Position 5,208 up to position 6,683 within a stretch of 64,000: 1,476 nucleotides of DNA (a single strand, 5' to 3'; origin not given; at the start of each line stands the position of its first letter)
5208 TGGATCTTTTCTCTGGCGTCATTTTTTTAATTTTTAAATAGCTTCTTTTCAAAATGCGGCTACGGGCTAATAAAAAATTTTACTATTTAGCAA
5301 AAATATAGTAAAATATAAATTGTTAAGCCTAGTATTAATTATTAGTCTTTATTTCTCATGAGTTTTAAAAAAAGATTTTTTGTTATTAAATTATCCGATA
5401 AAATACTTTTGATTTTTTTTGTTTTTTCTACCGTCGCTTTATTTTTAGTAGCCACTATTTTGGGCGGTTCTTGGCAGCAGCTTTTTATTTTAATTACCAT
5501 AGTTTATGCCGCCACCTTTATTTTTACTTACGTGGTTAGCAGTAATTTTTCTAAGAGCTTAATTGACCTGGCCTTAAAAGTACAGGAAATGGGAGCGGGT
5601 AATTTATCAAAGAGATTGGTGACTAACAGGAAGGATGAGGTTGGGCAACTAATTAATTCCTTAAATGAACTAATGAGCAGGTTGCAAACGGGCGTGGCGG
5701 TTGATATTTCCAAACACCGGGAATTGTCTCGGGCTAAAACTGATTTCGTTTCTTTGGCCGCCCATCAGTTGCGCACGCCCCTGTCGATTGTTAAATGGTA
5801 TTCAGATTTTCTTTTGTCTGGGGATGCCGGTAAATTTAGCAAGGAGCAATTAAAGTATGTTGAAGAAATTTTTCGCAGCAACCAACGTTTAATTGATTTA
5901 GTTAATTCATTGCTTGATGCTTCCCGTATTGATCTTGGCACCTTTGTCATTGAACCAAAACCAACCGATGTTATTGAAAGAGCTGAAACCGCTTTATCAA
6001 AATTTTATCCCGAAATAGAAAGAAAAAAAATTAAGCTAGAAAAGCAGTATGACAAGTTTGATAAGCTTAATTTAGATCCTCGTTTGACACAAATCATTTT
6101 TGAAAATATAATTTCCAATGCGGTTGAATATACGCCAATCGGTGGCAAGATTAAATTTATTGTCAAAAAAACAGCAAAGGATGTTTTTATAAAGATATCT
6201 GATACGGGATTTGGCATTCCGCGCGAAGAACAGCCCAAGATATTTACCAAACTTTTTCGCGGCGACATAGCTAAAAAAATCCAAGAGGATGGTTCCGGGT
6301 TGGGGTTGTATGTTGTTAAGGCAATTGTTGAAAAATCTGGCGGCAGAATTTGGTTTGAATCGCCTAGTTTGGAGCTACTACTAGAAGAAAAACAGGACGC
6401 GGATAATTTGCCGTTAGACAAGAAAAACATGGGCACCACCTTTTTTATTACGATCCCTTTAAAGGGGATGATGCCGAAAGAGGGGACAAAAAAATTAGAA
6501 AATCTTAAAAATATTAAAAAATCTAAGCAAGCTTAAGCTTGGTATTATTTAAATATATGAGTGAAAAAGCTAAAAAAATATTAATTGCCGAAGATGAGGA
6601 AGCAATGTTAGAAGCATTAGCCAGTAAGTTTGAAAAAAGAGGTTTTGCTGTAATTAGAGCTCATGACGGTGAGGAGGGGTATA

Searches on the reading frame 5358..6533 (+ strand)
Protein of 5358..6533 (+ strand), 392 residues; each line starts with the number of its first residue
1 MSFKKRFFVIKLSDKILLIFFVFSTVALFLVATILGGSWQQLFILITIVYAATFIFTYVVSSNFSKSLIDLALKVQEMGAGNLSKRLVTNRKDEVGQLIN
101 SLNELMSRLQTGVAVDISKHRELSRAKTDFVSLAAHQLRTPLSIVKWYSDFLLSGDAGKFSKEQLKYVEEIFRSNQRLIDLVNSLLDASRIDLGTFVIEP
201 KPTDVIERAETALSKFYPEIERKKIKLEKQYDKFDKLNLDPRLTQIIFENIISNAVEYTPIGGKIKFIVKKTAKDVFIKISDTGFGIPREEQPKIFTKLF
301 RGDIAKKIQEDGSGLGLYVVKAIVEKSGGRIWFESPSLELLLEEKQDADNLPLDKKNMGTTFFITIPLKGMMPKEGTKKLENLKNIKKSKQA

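Call 10: find_encoding_contigs(protein=window:5358-6533:+, flank=3000, max_places=10)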
Protein window:5358-6533:+ (392 aa): 21 contigs read that carry it; 6 places shown.
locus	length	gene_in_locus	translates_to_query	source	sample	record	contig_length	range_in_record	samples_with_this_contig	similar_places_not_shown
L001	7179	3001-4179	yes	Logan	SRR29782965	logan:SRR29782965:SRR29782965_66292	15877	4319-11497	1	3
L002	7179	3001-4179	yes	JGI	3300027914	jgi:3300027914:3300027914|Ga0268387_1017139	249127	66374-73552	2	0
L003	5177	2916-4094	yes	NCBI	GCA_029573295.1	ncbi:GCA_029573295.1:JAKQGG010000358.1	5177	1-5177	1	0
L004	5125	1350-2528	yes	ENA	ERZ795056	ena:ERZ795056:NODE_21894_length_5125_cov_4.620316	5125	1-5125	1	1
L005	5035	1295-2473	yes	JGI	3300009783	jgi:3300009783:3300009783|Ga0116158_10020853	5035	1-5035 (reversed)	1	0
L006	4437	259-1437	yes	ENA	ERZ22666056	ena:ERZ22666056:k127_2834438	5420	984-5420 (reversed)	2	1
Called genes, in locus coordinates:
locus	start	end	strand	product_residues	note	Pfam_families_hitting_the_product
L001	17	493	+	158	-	PF03073:TspO_MBR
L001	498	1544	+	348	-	-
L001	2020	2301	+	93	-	-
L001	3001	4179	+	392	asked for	PF00672:HAMP, PF00512:HisKA, PF02518:HATPase_c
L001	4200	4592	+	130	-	PF00072:Response_reg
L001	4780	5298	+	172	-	PF00753:Lactamase_B, PF14597:Lactamase_B_5, PF19583:ODP (weak), PF23023:Anti-Pycsar_Apyc1 (faint)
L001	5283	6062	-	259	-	PF20257:SAM_HAT_C (weak)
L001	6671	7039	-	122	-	-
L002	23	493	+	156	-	PF03073:TspO_MBR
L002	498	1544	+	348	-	-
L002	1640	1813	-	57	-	PF23477:zf_Tbcl_2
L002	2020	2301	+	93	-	-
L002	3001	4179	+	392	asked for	PF00672:HAMP, PF00512:HisKA, PF02518:HATPase_c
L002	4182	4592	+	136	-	PF00072:Response_reg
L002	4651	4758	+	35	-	-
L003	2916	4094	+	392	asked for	PF00672:HAMP, PF00512:HisKA, PF02518:HATPase_c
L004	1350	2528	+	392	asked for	PF00672:HAMP, PF00512:HisKA, PF02518:HATPase_c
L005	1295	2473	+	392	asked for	PF00672:HAMP, PF00512:HisKA, PF02518:HATPase_c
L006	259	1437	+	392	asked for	PF00672:HAMP, PF00512:HisKA, PF02518:HATPase_c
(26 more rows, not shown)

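Call 13: find_homologous_proteins(query=window:5358-6533:+, max_evalue=1e-20)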
Query window:5358-6533:+ (392 aa): 2468 proteins with E <= 1e-20 among 8000 candidates; the best 120 are listed.
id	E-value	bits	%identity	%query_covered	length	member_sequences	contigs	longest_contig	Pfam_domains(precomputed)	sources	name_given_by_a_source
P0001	6.5e-247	836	100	100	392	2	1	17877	PF00672.31,PF02518.32,PF00512.32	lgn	-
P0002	3.1e-220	749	88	98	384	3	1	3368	PF00672.31,PF02518.32,PF00512.32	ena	-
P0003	9.4e-219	744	87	98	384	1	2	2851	PF00672.31,PF02518.32,PF00512.32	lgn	-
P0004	1.4e-217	740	86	98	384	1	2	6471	PF00672.31,PF02518.32,PF00512.32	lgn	-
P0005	1.6e-206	704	84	98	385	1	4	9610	PF00672.31,PF02518.32,PF00512.32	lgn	-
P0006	2.2e-205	700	82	98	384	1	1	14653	PF00672.31,PF02518.32,PF00512.32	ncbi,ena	-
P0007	5.8e-205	698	82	98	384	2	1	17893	PF00672.31,PF02518.32,PF00512.32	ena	-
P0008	1.2e-202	691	81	98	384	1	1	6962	PF00672.31,PF02518.32,PF00512.32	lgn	-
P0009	1.2e-200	684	82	98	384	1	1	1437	PF00672.31,PF02518.32,PF00512.32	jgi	jgi:signal transduction histidine kinase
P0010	6.6e-198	675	79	98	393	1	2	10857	PF00672.31,PF02518.32,PF00512.32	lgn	-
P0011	2.0e-195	667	78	98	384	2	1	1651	PF00672.31,PF02518.32,PF00512.32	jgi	jgi:signal transduction histidine kinase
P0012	1.5e-194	664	79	97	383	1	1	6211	PF00672.31,PF02518.32,PF00512.32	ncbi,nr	ncbi:MAG: HAMP domain-containing sensor histidine kinase [Candidatus Falkowbacteria bacterium]|nr:HA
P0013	1.9e-159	549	65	96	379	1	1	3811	PF00672.31,PF02518.32,PF00512.32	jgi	jgi:signal transduction histidine kinase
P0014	2.0e-159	549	64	97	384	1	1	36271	PF00672.31,PF02518.32,PF00512.32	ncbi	-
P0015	6.1e-158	544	65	96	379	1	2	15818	PF00672.31,PF02518.32,PF00512.32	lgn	-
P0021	1.8e-155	536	64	95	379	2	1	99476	PF00672.31,PF02518.32,PF00512.32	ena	-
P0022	3.8e-155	535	61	98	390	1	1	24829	PF00672.31,PF02518.32,PF00512.32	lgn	-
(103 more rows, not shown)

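Call 14: find_encoding_contigs(protein=P0007, flank=4000, max_places=3)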
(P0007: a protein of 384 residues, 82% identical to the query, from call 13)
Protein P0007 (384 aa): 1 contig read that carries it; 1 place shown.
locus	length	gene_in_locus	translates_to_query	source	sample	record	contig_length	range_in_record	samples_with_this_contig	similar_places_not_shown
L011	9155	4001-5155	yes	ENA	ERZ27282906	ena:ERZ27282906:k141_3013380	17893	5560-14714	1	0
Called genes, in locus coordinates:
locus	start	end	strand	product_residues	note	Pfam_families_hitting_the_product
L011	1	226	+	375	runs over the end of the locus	PF10648:Gmad2, PF10646:Germane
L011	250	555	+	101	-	-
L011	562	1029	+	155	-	PF03073:TspO_MBR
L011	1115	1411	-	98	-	-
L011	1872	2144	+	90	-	-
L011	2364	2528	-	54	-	-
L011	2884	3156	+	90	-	PF18905:DUF5661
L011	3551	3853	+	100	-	-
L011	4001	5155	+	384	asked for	PF00672:HAMP, PF00512:HisKA, PF02518:HATPase_c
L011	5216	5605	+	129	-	PF00072:Response_reg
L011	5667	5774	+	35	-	-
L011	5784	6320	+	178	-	PF00753:Lactamase_B, PF19583:ODP, PF23023:Anti-Pycsar_Apyc1 (faint)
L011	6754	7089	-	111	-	-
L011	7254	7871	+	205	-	PF02163:Peptidase_M50 (weak)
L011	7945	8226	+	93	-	-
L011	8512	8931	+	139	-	PF00164:Ribosom_S12_S23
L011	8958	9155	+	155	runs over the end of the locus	PF00177:Ribosomal_S7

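Call 15: find_encoding_contigs(protein=P0010, flank=4000, max_places=3)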
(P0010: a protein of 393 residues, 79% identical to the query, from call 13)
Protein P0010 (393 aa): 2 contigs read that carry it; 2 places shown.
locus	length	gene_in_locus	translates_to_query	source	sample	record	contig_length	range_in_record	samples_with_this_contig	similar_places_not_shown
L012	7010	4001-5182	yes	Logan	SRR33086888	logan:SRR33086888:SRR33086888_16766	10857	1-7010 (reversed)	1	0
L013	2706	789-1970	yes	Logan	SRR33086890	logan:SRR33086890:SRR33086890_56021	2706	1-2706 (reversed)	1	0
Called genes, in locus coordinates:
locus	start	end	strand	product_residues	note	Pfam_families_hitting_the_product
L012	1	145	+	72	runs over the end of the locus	-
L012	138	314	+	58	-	-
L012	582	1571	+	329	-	PF10648:Gmad2, PF10646:Germane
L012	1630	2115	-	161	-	-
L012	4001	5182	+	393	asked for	PF00672:HAMP, PF00512:HisKA, PF02518:HATPase_c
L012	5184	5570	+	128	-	PF00072:Response_reg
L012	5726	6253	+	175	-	PF00753:Lactamase_B, PF19583:ODP (weak)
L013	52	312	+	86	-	-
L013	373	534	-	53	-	-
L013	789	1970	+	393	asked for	PF00672:HAMP, PF00512:HisKA, PF02518:HATPase_c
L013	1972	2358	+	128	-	PF00072:Response_reg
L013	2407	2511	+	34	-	-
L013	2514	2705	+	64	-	?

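Call 16: find_encoding_contigs(protein=P0014, flank=4000, max_places=3)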
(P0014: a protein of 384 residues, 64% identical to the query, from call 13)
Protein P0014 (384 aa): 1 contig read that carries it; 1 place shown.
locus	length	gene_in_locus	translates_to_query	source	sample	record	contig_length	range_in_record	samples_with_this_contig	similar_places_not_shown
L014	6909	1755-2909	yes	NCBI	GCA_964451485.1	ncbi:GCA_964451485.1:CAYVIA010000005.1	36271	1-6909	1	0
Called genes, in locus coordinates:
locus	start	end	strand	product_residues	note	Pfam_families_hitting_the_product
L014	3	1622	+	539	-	?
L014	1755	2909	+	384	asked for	PF00672:HAMP, PF00512:HisKA, PF02518:HATPase_c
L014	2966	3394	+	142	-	PF00072:Response_reg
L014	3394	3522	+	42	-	-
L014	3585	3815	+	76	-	-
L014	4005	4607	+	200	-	PF02163:Peptidase_M50 (weak)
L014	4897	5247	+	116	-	PF00164:Ribosom_S12_S23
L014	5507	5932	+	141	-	PF00177:Ribosomal_S7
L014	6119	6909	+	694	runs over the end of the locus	PF00009:GTP_EFTU, PF03144:GTP_EFTU_D2, PF22042:EF-G_D2, PF14492:EFG_III, PF16658:RF3_C (weak), PF03764:EFG_IV, PF00679:EFG_C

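Call 19: search_protein_families(library=pfam, proteins=[L011:2364-2528:-, L013:373-534:-], max_evalue=10)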
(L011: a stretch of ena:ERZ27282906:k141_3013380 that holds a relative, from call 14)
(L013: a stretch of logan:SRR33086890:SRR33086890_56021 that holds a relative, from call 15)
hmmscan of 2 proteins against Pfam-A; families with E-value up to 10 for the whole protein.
L011:2364-2528:- (54 aa): 0 families

L013:373-534:- (53 aa): 0 families

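Call 20: search_protein_families(library=ncbifam, proteins=[L011:2364-2528:-, L013:373-534:-], max_evalue=10)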
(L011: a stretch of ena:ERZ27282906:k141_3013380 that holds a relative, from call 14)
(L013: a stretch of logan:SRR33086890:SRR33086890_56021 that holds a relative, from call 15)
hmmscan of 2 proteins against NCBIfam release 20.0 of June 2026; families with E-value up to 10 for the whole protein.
L011:2364-2528:- (54 aa): 0 families

L013:373-534:- (53 aa): 0 families

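Call 21: find_homologous_proteins(query=L011:2364-2528:-, max_evalue=0.01)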
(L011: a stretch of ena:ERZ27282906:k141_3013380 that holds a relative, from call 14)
Query L011:2364-2528:- (54 aa): 1 proteins with E <= 0.01 among 2 candidates.
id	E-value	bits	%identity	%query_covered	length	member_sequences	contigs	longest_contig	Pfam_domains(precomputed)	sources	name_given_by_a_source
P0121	3.4e-11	59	70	93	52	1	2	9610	-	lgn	-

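Call 22: find_encoding_contigs(protein=P0005, flank=5000, max_places=4)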
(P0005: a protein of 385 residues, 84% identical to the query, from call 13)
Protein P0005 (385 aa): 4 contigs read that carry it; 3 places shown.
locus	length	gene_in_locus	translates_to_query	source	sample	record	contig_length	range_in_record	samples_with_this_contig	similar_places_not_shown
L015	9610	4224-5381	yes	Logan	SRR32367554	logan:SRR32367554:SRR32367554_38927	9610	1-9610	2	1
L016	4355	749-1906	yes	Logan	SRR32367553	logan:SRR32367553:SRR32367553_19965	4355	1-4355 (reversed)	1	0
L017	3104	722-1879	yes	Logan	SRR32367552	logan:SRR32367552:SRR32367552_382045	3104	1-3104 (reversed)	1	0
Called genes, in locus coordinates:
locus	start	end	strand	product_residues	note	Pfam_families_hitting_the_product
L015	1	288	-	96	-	?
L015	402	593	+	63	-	-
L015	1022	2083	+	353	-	PF10648:Gmad2, PF10646:Germane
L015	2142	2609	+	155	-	PF03073:TspO_MBR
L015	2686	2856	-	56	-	PF23477:zf_Tbcl_2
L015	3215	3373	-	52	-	-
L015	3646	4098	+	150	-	-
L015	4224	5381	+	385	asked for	PF00672:HAMP, PF00512:HisKA, PF02518:HATPase_c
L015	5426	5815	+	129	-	PF00072:Response_reg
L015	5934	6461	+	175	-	PF23023:Anti-Pycsar_Apyc1 (faint), PF00753:Lactamase_B, PF14597:Lactamase_B_5, PF19583:ODP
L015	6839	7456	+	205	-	PF02163:Peptidase_M50 (weak)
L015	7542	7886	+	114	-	PF05635:23S_rRNA_IVP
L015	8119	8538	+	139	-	PF00164:Ribosom_S12_S23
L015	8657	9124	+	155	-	PF00177:Ribosomal_S7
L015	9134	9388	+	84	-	-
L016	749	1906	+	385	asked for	PF00672:HAMP, PF00512:HisKA, PF02518:HATPase_c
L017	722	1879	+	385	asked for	PF00672:HAMP, PF00512:HisKA, PF02518:HATPase_c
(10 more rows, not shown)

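Call 23: find_encoding_contigs(protein=P0012, flank=5000, max_places=3)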
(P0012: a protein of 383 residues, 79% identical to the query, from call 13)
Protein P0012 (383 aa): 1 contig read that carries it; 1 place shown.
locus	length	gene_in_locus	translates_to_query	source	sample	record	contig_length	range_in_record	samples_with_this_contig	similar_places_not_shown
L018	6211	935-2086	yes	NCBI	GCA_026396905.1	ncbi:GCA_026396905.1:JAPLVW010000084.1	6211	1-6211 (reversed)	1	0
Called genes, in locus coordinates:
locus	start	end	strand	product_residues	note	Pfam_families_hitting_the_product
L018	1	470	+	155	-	?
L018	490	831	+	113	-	-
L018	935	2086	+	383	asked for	PF00672:HAMP, PF00512:HisKA, PF02518:HATPase_c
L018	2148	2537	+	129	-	PF00072:Response_reg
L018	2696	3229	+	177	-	PF00753:Lactamase_B, PF19583:ODP (weak)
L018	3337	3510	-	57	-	PF00830:Ribosomal_L28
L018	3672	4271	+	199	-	-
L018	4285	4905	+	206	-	PF02163:Peptidase_M50 (weak)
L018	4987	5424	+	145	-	-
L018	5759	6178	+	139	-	PF00164:Ribosom_S12_S23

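Call 24: find_encoding_contigs(protein=P0021, flank=10000, max_places=3)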
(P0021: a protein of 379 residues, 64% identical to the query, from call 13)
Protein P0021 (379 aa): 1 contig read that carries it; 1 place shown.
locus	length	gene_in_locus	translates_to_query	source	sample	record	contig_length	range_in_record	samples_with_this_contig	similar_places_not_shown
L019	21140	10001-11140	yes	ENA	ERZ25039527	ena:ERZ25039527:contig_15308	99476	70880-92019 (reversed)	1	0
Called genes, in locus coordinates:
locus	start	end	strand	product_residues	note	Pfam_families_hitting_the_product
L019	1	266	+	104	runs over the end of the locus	PF01035:DNA_binding_1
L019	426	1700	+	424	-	PF10459:Peptidase_S46 (faint), PF00089:Trypsin, PF13365:Trypsin_2, PF13180:PDZ_2, PF00595:PDZ (weak), PF17820:PDZ_6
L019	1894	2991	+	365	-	PF03462:PCRF, PF00472:RF-1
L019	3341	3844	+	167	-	PF13567:DUF4131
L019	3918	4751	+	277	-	PF03772:Competence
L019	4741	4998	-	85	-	-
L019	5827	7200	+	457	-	PF00188:CAP (faint)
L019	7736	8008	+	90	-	PF18905:DUF5661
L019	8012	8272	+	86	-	-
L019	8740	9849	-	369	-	PF00149:Metallophos, PF12850:Metallophos_2 (faint)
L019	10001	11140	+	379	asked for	PF00672:HAMP, PF00512:HisKA, PF02518:HATPase_c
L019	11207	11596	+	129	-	PF00072:Response_reg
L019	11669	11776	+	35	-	-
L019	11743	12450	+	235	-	PF00753:Lactamase_B, PF19583:ODP (weak)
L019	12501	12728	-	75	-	PF00830:Ribosomal_L28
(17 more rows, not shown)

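Call 25: find_encoding_contigs(protein=P0022, flank=10000, max_places=3)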
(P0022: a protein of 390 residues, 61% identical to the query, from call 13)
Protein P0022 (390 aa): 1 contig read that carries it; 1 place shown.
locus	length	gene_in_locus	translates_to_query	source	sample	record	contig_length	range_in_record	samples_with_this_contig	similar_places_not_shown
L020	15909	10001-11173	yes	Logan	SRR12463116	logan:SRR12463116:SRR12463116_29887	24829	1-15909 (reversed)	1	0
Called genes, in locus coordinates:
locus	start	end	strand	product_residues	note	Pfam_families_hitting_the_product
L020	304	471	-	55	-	-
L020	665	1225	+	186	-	PF07638:Sigma70_ECF (weak), PF04542:Sigma70_r2, PF08281:Sigma70_r4_2, PF04545:Sigma70_r4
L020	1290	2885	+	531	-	-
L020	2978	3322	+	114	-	-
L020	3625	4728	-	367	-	PF00149:Metallophos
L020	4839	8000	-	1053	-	PF00873:ACR_tran, PF03176:MMPL, PF02355:SecD_SecF_C (weak)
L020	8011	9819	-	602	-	PF25919:BSH_CusB (faint), PF25973:BSH_CzcB (faint), PF25967:RND-MFP_C, PF25989:YknX_C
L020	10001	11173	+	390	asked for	PF00672:HAMP, PF00512:HisKA, PF02518:HATPase_c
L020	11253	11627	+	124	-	PF00072:Response_reg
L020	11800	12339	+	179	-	PF00753:Lactamase_B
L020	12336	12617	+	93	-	PF00708:Acylphosphatase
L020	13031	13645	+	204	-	PF02163:Peptidase_M50 (weak)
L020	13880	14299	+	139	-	PF00164:Ribosom_S12_S23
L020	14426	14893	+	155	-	PF00177:Ribosomal_S7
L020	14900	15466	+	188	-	PF10648:Gmad2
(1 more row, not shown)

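Call 35: find_related_loci(query=A2, collection=metagenome_contigs, flank=2500)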
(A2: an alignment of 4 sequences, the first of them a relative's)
Query A2 (54 aa) in metagenome_contigs; peptide patterns used: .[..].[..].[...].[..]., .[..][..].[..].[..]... (x = any residue, [..] = any of these).
189 stretches matched a pattern; 6 encode a relative of the query (tblastn E <= 1e-3); 6 distinct loci.
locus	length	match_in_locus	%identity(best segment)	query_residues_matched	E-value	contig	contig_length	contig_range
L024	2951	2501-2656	65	1-52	2e-18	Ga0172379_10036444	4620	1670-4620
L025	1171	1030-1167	72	1-46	7e-17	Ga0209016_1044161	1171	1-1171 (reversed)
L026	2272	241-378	72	1-46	9e-17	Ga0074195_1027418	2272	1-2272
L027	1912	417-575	55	1-52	1e-12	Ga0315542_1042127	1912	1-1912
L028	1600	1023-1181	55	1-52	1e-12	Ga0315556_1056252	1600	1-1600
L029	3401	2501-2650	52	1-50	3e-11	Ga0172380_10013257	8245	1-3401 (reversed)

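Call 54: search_protein_representatives(protein=P0121)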
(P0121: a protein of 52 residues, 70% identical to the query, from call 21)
Query: 52 residues. Proteins with E-value up to 0.001 (for the whole library): 24; up to 1e-10: 3; up to 1e-30: 0. The best 24 are listed.
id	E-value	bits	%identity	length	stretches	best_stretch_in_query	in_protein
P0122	9.3e-12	59.4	63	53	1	1-49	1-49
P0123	1.4e-11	58.9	26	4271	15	9-50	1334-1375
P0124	8.5e-11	56.5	60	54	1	1-50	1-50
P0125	1.3e-10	55.9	67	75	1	1-49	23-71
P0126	5.6e-09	50.9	62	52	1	1-52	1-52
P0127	6.9e-09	50.6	58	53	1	1-50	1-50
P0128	7.1e-08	47.5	63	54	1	1-52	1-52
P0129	4.0e-07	45.2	24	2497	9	10-47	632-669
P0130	5.4e-07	44.8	60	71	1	1-47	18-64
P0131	6.9e-07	44.5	55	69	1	1-49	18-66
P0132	3.6e-06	42.3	51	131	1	1-49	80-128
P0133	6.1e-06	41.6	56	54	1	1-48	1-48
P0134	7.8e-06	41.2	58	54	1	1-50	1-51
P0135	8.2e-06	41.2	50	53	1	1-48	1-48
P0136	1.3e-05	40.6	71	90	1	1-41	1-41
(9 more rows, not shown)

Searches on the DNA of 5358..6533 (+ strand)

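Call 71: search_rna_families(sources=[L024, L026, L027, L029, L013, L032], threshold=evalue, max_evalue=5)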
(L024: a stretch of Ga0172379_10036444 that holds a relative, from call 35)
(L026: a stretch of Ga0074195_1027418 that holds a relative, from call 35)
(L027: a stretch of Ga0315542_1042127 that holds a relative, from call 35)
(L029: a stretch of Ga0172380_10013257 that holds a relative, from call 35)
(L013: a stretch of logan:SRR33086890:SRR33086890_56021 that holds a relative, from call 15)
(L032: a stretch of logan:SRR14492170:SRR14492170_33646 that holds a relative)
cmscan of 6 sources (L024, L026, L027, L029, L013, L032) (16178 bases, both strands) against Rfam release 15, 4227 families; matches with E-value up to 5: 21.
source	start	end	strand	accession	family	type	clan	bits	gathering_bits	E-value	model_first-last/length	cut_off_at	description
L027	33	104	-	RF00005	tRNA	Gene; tRNA;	CL00001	66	29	1e-12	1-71/71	no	tRNA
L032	2873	2936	+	RF00005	tRNA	Gene; tRNA;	CL00001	49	29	4.7e-08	1-63/71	3'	tRNA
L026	396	507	+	RF04312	trpB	Cis-reg;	-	37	59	0.044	1-107/107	no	trpB ncRNA motif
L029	3004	3061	+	RF02322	TtnuHACA15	Gene; snRNA; snoRNA; HACA-box;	-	28.4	100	0.22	1-117/117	no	Tetrahymena snoRNA TtnuHACA15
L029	2961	3040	-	RF02322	TtnuHACA15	Gene; snRNA; snoRNA; HACA-box;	-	27.9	100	0.28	1-117/117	no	Tetrahymena snoRNA TtnuHACA15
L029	2965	3051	+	RF00025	Telomerase-cil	Gene;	CL00004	27.6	52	0.79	1-165/165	no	Ciliate telomerase RNA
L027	570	676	-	RF02426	SpF03_sRNA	Gene; sRNA;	-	27.2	50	1.9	1-106/106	no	Streptococcus sRNA SpF03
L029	1607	1786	-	RF04128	MIR8562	Gene; miRNA;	-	27.2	211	0.18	1-242/242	no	MIR8562 microRNA precursor family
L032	894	995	+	RF01456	VrrA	Gene; antisense;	-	27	50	0.53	1-140/140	no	Vibrio regulatory RNA of OmpA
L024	2654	2783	+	RF00022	GcvB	Gene;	-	26.8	42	0.017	1-204/204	no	GcvB RNA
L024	2748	2807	-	RF02713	MCS4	Gene; sRNA;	-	26.3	56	3.8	1-123/123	no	Mycoplasma sRNA MCS4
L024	2712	2786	+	RF02053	STnc430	Gene; sRNA;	-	26.2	47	1.6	1-162/162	no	Enterobacterial sRNA STnc430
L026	401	498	+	RF02420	Bp1_162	Gene; sRNA;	-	26.1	50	0.81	1-100/100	no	Burkholderia sRNA Bp1_Cand612_SIPHT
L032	936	992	+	RF02398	sau-6072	Gene; sRNA;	-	25.4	50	0.22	1-53/53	no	Staphylococcus sRNA sau-6072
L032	924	1002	+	RF00519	suhB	Gene; sRNA;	CL00108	24.1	41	0.28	1-77/77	no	Makes More Granules Regulator RNA (mmgR)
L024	2726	2782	-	RF02628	Hrs1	Gene; sRNA;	-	22.7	56.4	1.3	1-74/74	no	Hfq-regulated sRNA 1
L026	1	48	+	RF00512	Leu_leader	Cis-reg; leader;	-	21.6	50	1.3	101-148/148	5'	Leucine operon leader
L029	642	813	-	RF01849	alpha_tmRNA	Gene;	CL00001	19.6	50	0.021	1-355/355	no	Alphaproteobacteria transfer-messenger RNA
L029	790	851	-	RF03036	osmY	Gene; sRNA;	-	18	46.9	3.6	1-72/72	no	osmY RNA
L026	619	747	-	RF03046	Pseudomonadales-1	Gene; sRNA;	-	16.7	68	4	1-164/164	no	Pseudomonadales-1 RNA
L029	1071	1122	-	RF01123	sR35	Gene; snRNA; snoRNA; CD-box;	-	16.3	60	4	1-57/57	no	Small nucleolar RNA sR35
